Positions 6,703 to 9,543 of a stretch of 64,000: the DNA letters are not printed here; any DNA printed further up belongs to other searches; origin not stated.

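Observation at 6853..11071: GT-A::GT-C-like fusion protein followed by a standalone copy of its membrane half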

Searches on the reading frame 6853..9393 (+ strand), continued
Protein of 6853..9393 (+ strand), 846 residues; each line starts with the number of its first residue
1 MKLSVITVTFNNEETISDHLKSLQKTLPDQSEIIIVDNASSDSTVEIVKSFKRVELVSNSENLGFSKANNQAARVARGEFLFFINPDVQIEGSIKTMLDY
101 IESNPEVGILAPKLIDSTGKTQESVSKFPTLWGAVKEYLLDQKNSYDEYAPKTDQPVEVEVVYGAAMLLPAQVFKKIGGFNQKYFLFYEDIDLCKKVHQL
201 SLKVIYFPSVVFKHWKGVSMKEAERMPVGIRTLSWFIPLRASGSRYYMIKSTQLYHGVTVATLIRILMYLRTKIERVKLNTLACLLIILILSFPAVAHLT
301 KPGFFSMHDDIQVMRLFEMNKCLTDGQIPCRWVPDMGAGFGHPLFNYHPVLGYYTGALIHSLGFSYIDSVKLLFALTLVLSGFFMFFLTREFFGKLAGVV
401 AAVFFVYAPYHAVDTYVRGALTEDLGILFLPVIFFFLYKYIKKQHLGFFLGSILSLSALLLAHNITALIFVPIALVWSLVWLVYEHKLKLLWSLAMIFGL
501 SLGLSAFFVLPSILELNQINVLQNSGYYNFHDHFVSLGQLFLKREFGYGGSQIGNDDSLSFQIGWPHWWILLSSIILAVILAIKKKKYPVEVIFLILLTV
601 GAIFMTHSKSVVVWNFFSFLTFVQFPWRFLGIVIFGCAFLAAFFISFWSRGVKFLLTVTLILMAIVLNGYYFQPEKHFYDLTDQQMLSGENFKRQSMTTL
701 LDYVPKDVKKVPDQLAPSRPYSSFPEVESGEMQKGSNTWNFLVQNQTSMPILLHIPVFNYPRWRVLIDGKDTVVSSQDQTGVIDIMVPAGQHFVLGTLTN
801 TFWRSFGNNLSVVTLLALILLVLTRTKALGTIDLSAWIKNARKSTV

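Call 28: find_encoding_contigs(protein=P0005, flank=8000, max_places=2)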
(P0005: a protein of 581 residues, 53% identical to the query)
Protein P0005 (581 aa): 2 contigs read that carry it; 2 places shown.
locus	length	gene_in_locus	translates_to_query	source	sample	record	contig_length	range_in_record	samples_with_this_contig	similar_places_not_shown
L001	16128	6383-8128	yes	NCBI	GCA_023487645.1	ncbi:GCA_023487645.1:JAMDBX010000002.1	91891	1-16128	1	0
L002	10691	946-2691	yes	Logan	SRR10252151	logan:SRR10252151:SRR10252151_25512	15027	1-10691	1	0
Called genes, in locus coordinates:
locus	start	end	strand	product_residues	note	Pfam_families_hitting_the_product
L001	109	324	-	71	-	PF07927:HicA_toxin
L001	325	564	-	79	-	PF15919:HicB_lk_antitox, PF21748:UPF0150 (weak)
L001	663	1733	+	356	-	PF00534:Glycos_transf_1, PF13692:Glyco_trans_1_4, PF13524:Glyco_trans_1_2 (weak)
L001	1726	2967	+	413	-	PF09594:GT87 (weak), PF05007:Mannosyl_trans (weak)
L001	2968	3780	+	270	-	PF00535:Glycos_transf_2, PF10111:Glyco_tranf_2_2, PF13641:Glyco_tranf_2_3, PF13712:Glyco_tranf_2_5 (weak), PF13632:Glyco_trans_2_3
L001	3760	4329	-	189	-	-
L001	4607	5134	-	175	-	-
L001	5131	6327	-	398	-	PF09594:GT87 (weak)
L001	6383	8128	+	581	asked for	PF09586:YfhO, PF13231:PMT_2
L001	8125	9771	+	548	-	PF02366:PMT, PF13231:PMT_2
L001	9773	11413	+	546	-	PF13231:PMT_2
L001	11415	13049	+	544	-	PF13231:PMT_2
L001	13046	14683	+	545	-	PF02366:PMT (weak), PF13231:PMT_2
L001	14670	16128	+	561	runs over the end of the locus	PF13231:PMT_2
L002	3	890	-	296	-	?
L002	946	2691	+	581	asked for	PF09586:YfhO, PF13231:PMT_2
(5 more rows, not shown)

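Call 29: find_encoding_contigs(protein=P0008, flank=8000, max_places=2)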
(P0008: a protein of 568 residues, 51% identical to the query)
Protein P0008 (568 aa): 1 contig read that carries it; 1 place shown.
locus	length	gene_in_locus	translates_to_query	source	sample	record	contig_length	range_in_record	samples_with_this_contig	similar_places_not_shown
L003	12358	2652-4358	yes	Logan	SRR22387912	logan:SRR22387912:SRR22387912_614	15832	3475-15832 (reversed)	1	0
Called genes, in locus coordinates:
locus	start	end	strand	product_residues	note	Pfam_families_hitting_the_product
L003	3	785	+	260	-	?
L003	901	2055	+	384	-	-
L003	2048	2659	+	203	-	-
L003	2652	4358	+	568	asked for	PF10131:PTPS_related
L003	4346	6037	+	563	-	-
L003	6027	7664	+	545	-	PF02366:PMT, PF13231:PMT_2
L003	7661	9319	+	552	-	PF02366:PMT, PF13231:PMT_2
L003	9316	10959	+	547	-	PF02366:PMT, PF13231:PMT_2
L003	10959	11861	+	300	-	PF00535:Glycos_transf_2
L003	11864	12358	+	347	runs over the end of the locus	PF13439:Glyco_transf_4, PF00534:Glycos_transf_1, PF13692:Glyco_trans_1_4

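Call 32: fold_search(model_id=the predicted structure, library=pdb)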
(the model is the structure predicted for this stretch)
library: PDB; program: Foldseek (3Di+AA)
matches with E <= 10: 1198; with E <= 0.001: 268
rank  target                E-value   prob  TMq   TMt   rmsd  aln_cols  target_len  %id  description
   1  6e7i_A                1.2e-10  1.00  0.25  0.41   6.5       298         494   14  Human ppGalNAcT2 I253A/L310A Mutant with EA2 and UDP (released 2020-01-29)
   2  6nqt_A                3.2e-10  1.00  0.23  0.38   6.1       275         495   16  GalNac-T2 soaked with UDP-sugar (released 2020-01-29)
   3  6egs_A                4.2e-10  1.00  0.23  0.39   7.9       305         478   14  Crystal structure of the GalNAc-T2 F104S mutant in complex with UDP-GalNAc (released 2018-04-11)
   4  2ffu_A                4.8e-10  1.00  0.24  0.40   8.8       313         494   15  Crystal Structure of Human ppGalNAcT-2 complexed with UDP and EA2 (released 2006-01-31)
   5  6nqt_E                5.8e-10  1.00  0.23  0.39   6.1       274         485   15  GalNac-T2 soaked with UDP-sugar (released 2020-01-29)
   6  8ujf_A                6.3e-10  1.00  0.22  0.35   5.8       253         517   18  X-ray crystal structure of Toxoplasma gondii GalNAc-T3 in complex with UDP-GalNAc, Mn2+, and Muc5AC-3,13 (released 2024-05-15)
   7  6nqt_F                7.2e-10  1.00  0.22  0.38   3.7       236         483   16  GalNac-T2 soaked with UDP-sugar (released 2020-01-29)
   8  9omk_B                7.9e-10  1.00  0.20  0.63   9.2       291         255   16  WrtF fucosyltransferase - trisaccharide acceptor (released 2025-10-29)
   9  4d0z_F                8.7e-10  1.00  0.23  0.39   6.2       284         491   14  GalNAc-T2 crystal soaked with UDP-5SGalNAc, mEA2 and manganese (Higher resolution dataset) (released 2014-05-28)
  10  4d0z_C                9.5e-10  1.00  0.21  0.37   5.5       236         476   16  GalNAc-T2 crystal soaked with UDP-5SGalNAc, mEA2 and manganese (Higher resolution dataset) (released 2014-05-28)
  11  4d0t_B                9.5e-10  1.00  0.24  0.39   9.0       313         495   15  GalNAc-T2 crystal soaked with UDP-GalNAc, EA2 peptide and manganese (released 2014-05-28)
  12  9omj_A                9.9e-10  1.00  0.20  0.59   9.6       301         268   16  WrtF fucosyltransferase - GDP-beta-L-fucose (released 2025-10-29)
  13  1xhb_A                1.0e-09  1.00  0.21  0.39   6.8       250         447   18  The Crystal Structure of UDP-GalNAc: polypeptide alpha-N-acetylgalactosaminyltransferase-T1 (released 2004-10-26)
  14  6s24_A                1.0e-09  1.00  0.24  0.36   9.0       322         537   21  Crystal structure of the TgGalNAc-T3 in complex with UDP, manganese and the peptide 3 (released 2019-12-25)
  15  6egs_B                1.1e-09  1.00  0.22  0.39   7.3       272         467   15  Crystal structure of the GalNAc-T2 F104S mutant in complex with UDP-GalNAc (released 2018-04-11)
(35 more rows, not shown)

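Call 36: find_related_loci(query=A1, collection=genome_contigs, flank=8000)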
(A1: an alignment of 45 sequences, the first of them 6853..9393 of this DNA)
Query A1 (846 aa) in genome_contigs; peptide patterns used: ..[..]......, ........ (x = any residue, [..] = any of these).
296 stretches matched a pattern; 286 encode a relative of the query (tblastn E <= 1e-3); the best 80 are kept; 80 distinct loci.
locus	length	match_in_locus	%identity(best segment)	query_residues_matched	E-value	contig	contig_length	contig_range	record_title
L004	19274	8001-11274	36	1-811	5e-159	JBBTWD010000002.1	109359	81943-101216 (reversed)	MAG: Patescibacteria group bacterium isolate H43-bin018_1 H43_bin018_1_000000000002, whole genome shotgun sequence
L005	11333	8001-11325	45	270-822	5e-157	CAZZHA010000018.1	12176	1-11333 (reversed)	MAG TPA_asm: uncultured Gammaproteobacteria bacterium isolate binchicken_co364_299 genome assembly, contig: NODE_7377_le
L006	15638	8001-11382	45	276-845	3e-155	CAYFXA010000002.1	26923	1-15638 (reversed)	MAG TPA_asm: uncultured Gammaproteobacteria bacterium isolate ERP108616_co1_405 genome assembly, contig: k119_2130745, w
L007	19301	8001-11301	37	1-818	2e-154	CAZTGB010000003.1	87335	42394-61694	MAG TPA_asm: uncultured Gammaproteobacteria bacterium isolate SRP090828_co3_120 genome assembly, contig: NODE_14_length_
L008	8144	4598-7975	47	279-829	8e-152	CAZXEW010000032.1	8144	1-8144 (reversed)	MAG TPA_asm: uncultured Gammaproteobacteria bacterium isolate binchicken_co203_146 genome assembly, contig: k141_1412549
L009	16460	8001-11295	46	275-823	2e-151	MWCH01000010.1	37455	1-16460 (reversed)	MAG: Microgenomates group bacterium ADurb.Bin219 BWY24_contig000010, whole genome shotgun sequence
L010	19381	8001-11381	36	3-825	3e-150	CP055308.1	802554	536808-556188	MAG: Candidatus Woesebacteria bacterium isolate Ch104a chromosome, complete genome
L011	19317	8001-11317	35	1-827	3e-145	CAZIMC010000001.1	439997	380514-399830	MAG TPA_asm: uncultured Gammaproteobacteria bacterium isolate SRP170004_co1_20 genome assembly, contig: NODE_13_length_4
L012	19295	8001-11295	46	285-827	2e-142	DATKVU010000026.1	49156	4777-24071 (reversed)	MAG TPA_asm: Clostridia bacterium isolate SMAG_U14141 k141_1931716, whole genome shotgun sequence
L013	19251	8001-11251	34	1-808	2e-140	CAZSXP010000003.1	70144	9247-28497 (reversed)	MAG TPA_asm: uncultured Gammaproteobacteria bacterium isolate SRP062349_co2_93 genome assembly, contig: NODE_246_length_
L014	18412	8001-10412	33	3-825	1e-140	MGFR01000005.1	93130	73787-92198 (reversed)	MAG: Candidatus Woesebacteria bacterium RBG_13_46_13 RBG_13_scaffold_25, whole genome shotgun sequence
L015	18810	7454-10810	39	1-827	2e-139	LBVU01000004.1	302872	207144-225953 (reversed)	MAG: Candidatus Woesebacteria bacterium GW2011_GWB1_39_10 UT17_C0004, whole genome shotgun sequence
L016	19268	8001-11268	42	294-827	2e-125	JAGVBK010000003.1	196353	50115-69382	MAG: Candidatus Shapirobacteria bacterium isolate DeMMO6_54 c_000000029669, whole genome shotgun sequence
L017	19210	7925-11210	41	270-820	8e-125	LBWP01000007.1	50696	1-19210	MAG: Candidatus Woesebacteria bacterium GW2011_GWA1_39_21 UT39_C0007, whole genome shotgun sequence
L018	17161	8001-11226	40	285-825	8e-123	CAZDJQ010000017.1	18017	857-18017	MAG TPA_asm: uncultured Gammaproteobacteria bacterium isolate SRP141376_co1_239 genome assembly, contig: NODE_6456_lengt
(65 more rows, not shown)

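Call 50: search_solved_structures(query=A1, max_evalue=0.1)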
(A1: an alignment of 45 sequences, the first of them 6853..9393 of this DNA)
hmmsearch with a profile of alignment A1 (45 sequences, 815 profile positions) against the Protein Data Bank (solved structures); distinct sequences matched with E-value up to 0.1: 49.
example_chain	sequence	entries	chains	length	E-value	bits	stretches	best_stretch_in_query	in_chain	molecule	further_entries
2z87_A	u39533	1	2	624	7.7e-20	74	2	3-134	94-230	Chondroitin synthase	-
2z86_A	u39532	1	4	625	7.8e-20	74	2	3-134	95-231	Chondroitin synthase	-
6p61_A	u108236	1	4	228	7.3e-18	67.4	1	3-115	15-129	Glycosyltransferase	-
5tze_C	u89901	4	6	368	2.6e-17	65.6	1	1-129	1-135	Glycosyl transferase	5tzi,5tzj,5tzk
5tz8_A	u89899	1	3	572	5.6e-17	64.5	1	1-128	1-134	Glycosyl transferase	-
5hea_A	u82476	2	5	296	9.9e-14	53.8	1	3-120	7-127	Putative glycosyltransferase (GalT1)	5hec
3l7i_A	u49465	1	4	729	1.4e-13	53.2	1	2-101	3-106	Teichoic acid biosynthesis protein F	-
3l7m_A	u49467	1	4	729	1.4e-13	53.2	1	2-101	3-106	Teichoic acid biosynthesis protein F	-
3l7j_A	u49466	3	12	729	1.4e-13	53.2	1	2-101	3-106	Teichoic acid biosynthesis protein F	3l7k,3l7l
5mlz_A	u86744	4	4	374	1.5e-12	49.9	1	1-111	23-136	Dolichol monophosphate mannose synthase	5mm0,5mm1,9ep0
8bz8_A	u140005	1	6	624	1.5e-12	49.9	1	2-121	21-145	Glycosyltransferase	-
8bz4_A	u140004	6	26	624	1.5e-12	49.9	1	2-121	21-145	Glycosyltransferase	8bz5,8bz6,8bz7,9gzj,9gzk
6h1j_A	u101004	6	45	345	2.2e-12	49.3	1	2-142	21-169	Probable ss-1,3-N-acetylglucosaminyltransferase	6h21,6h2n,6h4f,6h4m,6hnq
8vh7_A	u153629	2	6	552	2.4e-11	45.9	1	3-112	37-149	Heparosan synthase B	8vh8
3bcv_A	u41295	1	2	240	2.4e-11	45.9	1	2-119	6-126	Putative glycosyltransferase protein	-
5ekp_C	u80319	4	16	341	1.2e-06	30.3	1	2-105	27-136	Uncharacterized glycosyltransferase sll0501 | Glycosyltransferase sll0501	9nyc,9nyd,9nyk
5eke_A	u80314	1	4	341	1.2e-06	30.3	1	2-105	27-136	Uncharacterized glycosyltransferase sll0501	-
9hwj_A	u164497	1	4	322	2.1e-05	26.2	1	2-109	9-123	Undecaprenyl-phosphate 4-deoxy-4-formamido-L-arabinose transferase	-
9bhc_C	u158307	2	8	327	6.9e-05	24.5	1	2-128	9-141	Undecaprenyl-phosphate 4-deoxy-4-formamido-L-arabinose transferase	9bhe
8vxh_A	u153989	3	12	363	8.7e-05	24.2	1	2-114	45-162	Undecaprenyl-phosphate 4-deoxy-4-formamido-L-arabinose transferase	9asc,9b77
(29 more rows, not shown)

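Call 58: list_cluster_members(proteins=[P0001, P0121, P0184, P0002])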
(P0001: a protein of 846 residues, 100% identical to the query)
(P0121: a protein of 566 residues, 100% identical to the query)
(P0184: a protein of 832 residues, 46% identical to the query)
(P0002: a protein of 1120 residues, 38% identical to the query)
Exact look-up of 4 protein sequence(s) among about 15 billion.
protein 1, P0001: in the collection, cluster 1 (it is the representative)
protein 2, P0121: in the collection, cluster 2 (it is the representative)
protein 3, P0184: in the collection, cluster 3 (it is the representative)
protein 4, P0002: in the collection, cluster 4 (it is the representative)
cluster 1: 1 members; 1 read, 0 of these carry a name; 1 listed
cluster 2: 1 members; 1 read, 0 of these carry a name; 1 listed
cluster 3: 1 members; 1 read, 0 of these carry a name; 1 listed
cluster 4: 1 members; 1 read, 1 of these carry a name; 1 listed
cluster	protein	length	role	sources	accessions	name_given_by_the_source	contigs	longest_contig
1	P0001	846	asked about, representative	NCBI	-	-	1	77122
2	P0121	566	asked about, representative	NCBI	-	-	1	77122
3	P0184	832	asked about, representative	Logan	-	-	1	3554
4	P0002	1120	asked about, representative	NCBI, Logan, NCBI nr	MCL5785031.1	MAG: 6-pyruvoyl-tetrahydropterin synthase-related protein [Patescibacteria group ... | 6-pyruvoyl-tetrahydropterin synthase-related protein [Patescibacteria group bacterium]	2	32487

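Call 59: find_encoding_contigs(protein=P0001, flank=1000, max_places=3)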
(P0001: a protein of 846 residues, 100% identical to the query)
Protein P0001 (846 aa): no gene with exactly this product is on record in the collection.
